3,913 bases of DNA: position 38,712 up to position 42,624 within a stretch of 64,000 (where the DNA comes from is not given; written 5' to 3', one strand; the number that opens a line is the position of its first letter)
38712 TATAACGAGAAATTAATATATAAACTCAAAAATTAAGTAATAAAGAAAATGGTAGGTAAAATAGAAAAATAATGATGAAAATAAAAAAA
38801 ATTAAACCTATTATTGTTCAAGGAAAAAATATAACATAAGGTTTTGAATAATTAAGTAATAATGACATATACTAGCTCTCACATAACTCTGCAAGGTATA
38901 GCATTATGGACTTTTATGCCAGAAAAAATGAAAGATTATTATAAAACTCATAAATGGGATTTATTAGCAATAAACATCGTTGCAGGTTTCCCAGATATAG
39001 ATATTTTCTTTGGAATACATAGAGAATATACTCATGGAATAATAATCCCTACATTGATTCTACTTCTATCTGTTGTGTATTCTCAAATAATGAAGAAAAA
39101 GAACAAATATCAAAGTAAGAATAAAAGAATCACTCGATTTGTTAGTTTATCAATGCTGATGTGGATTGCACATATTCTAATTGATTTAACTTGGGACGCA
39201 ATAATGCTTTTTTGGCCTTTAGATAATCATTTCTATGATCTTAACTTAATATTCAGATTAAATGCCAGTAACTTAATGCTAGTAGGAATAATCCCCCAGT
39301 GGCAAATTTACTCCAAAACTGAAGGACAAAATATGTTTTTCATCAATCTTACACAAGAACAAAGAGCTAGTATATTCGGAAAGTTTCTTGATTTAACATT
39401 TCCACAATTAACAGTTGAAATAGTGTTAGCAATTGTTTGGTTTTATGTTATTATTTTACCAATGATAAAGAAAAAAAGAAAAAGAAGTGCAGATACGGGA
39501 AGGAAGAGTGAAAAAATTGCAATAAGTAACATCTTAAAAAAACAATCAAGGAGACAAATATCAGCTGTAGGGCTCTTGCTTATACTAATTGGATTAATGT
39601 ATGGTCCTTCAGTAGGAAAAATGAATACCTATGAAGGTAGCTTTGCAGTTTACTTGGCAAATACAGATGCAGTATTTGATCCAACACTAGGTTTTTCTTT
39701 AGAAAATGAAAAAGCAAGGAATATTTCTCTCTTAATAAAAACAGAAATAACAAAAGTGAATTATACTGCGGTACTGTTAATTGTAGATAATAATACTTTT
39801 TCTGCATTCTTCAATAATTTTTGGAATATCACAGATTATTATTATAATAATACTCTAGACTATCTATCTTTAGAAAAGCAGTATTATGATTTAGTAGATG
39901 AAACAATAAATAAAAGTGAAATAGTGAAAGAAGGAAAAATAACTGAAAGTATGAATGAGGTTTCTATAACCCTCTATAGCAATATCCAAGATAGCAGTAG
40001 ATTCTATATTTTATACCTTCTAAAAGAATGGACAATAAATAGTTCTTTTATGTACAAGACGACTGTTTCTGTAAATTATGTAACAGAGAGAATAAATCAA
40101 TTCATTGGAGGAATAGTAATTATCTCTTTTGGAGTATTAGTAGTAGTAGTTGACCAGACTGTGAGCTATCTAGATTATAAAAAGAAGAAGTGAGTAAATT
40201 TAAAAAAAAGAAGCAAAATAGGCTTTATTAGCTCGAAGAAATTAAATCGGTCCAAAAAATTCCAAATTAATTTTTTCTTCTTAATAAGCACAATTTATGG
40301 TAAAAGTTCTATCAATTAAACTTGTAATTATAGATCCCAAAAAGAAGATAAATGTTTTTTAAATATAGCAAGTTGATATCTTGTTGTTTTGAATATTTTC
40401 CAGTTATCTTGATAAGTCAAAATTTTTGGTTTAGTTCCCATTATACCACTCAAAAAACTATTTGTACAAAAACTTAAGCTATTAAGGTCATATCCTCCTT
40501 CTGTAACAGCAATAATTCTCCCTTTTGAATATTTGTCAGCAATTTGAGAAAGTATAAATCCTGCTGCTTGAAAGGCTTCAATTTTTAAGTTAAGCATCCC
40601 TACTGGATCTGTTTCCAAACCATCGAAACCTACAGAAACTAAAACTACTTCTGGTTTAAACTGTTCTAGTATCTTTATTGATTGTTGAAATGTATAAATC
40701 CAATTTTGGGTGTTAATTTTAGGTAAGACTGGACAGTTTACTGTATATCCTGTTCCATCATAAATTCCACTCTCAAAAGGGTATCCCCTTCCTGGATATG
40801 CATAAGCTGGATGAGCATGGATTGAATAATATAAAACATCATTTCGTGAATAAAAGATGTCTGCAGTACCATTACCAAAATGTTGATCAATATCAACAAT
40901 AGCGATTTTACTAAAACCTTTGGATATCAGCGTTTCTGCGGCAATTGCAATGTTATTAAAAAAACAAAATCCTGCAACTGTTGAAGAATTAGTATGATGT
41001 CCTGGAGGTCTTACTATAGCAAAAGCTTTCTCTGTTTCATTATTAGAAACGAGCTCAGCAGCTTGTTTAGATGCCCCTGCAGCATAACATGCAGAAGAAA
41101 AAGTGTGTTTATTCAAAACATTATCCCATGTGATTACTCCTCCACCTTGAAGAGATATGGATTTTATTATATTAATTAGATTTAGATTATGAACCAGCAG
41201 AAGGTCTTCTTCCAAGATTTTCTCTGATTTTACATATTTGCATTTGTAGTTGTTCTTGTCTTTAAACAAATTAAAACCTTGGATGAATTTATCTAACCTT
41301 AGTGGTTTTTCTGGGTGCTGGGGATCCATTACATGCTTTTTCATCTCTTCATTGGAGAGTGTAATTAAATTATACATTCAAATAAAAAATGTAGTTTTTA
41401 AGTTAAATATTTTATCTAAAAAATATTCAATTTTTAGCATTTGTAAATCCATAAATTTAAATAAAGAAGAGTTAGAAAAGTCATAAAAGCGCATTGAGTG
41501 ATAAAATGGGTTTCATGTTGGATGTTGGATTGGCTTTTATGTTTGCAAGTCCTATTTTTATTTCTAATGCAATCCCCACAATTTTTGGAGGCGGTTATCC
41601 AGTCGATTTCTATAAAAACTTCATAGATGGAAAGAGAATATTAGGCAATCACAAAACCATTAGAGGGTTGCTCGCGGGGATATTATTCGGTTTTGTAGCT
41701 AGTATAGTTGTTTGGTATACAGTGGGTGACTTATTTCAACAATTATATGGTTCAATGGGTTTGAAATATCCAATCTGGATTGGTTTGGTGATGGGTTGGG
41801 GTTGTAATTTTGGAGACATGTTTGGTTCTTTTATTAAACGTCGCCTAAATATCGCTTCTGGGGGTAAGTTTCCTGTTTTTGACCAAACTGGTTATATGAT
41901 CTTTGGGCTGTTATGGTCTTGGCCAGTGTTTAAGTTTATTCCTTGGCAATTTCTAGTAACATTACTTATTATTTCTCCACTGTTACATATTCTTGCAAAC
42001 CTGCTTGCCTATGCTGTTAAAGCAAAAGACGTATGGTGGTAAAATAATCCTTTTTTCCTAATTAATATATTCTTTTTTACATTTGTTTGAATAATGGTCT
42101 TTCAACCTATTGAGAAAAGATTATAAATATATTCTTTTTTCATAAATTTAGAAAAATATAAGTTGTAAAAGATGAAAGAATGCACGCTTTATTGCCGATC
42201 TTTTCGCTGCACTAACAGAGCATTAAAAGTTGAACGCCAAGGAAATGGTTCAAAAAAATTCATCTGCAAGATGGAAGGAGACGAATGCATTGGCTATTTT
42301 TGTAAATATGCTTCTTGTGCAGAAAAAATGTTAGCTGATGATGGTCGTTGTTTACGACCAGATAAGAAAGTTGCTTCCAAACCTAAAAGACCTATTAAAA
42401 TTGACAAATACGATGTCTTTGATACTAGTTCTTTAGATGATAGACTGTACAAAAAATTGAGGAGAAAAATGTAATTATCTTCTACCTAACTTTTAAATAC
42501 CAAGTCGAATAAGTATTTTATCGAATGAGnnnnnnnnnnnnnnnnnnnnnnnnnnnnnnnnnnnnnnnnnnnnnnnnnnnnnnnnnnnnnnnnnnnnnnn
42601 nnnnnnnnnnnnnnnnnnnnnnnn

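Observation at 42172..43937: Translationally coupled module: Cys-rich mini-protein + P-loop-less KaiC/RecA-like pseudo-ATPase + Rab-like GTPase with Gln->His in switch II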

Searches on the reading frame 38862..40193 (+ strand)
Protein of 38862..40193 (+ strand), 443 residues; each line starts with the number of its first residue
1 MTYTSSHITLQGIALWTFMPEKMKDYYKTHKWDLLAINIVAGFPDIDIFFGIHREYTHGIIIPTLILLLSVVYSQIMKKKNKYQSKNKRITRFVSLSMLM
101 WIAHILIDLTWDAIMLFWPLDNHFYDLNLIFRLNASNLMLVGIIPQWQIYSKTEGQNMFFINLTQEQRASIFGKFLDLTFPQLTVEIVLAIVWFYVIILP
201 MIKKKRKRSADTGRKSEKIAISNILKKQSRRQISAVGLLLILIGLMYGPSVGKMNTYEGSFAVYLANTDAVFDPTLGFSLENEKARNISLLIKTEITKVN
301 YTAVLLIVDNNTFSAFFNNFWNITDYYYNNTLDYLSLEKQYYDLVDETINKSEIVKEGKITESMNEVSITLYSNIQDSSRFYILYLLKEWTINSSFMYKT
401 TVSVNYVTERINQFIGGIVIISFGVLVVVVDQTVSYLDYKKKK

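Call 3: search_protein_families(library=pfam, proteins=[window:38862-40193:+], max_evalue=0.1)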
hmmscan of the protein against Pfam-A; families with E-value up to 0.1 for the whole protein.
window:38862-40193:+ (443 aa): 2 families
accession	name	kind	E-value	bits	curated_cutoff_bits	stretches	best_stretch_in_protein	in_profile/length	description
PF04307.19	YdjM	-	1.5e-08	34.8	29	1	6-150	5-146/176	YdjM inner membrane protein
PF22539.1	DUF7004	-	0.038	14.5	27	0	192-234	92-134/155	Family of unknown function (DUF7004)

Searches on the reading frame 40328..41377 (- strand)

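Call 3: search_protein_families(library=pfam, proteins=[window:40328-41377:-], max_evalue=0.1)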
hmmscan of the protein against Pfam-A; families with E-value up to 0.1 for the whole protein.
window:40328-41377:- (349 aa): 1 family
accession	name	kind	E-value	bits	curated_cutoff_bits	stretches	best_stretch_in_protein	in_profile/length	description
PF00850.24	Hist_deacetyl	-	3.5e-78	263.4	27.9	1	21-310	1-296/298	Histone deacetylase domain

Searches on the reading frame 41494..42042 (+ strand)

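Call 3: search_protein_families(library=pfam, proteins=[window:41494-42042:+], max_evalue=0.1)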
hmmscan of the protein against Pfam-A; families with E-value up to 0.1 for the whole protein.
window:41494-42042:+ (182 aa): 2 families
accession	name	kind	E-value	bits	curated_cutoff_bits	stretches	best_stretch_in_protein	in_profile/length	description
PF01864.22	CarS-like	-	3.2e-39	135.2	22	1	16-182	10-175/175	CDP-archaeol synthase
PF01148.25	CTP_transf_1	-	2.1e-06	28.2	24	1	53-121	169-231/264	Cytidylyltransferase family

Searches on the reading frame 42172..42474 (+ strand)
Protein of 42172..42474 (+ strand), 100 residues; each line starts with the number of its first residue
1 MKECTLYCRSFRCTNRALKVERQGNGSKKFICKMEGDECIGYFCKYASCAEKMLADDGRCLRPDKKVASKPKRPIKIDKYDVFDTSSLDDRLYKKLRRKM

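Call 3: search_protein_families(library=pfam, proteins=[window:42172-42474:+], max_evalue=0.1)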
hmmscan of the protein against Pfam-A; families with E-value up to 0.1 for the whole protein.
window:42172-42474:+ (100 aa): 0 families

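Call 49: find_homologous_proteins(query=window:42172-42471:+, max_evalue=0.01)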
Query window:42172-42471:+ (100 aa): 3 proteins with E <= 0.01 among 3 candidates.
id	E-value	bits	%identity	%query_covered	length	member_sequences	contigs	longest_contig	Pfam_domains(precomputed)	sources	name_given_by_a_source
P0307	7.6e-58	211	95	100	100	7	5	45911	-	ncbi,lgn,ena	ncbi:MAG: hypothetical protein ACTSVB_09790 [Candidatus Heimdallarchaeaceae archaeon]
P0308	9.8e-42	159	72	100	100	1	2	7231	-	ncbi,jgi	ncbi:MAG: hypothetical protein ACTSQE_15365 [Candidatus Heimdallarchaeaceae archaeon]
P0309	7.5e-33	130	63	100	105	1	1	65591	-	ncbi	-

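Call 54: search_protein_families(library=ncbifam, proteins=[window:42172-42471:+], max_evalue=0.01)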
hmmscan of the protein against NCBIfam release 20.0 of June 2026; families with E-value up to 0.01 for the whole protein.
window:42172-42471:+ (100 aa): 0 families

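Call 56: predict_structure(alignment_id=A4)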
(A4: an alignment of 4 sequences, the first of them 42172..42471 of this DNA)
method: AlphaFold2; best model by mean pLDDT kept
length: 100 residues; sequences in the alignment: 4
mean_pLDDT: 44.5   pTM: 0.22
mean pLDDT of the five models: 44.5, 42.0, 40.6, 37.9, 37.3
residues with pLDDT >= 90: 0; 70-90: 1; 50-70: 29; < 50: 70
segments of 3 or more residues with pLDDT < 50: 1-18, 27-29, 35-65, 67-69, 76-79, 81-84
pLDDT, mean of each block of 10 residues (from residue 1): 31 46 54 44 35 39 46 48 49 54
secondary structure, 60 per line:
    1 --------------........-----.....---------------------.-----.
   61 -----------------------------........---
elements in order: E18-22 E28-32 H90-97
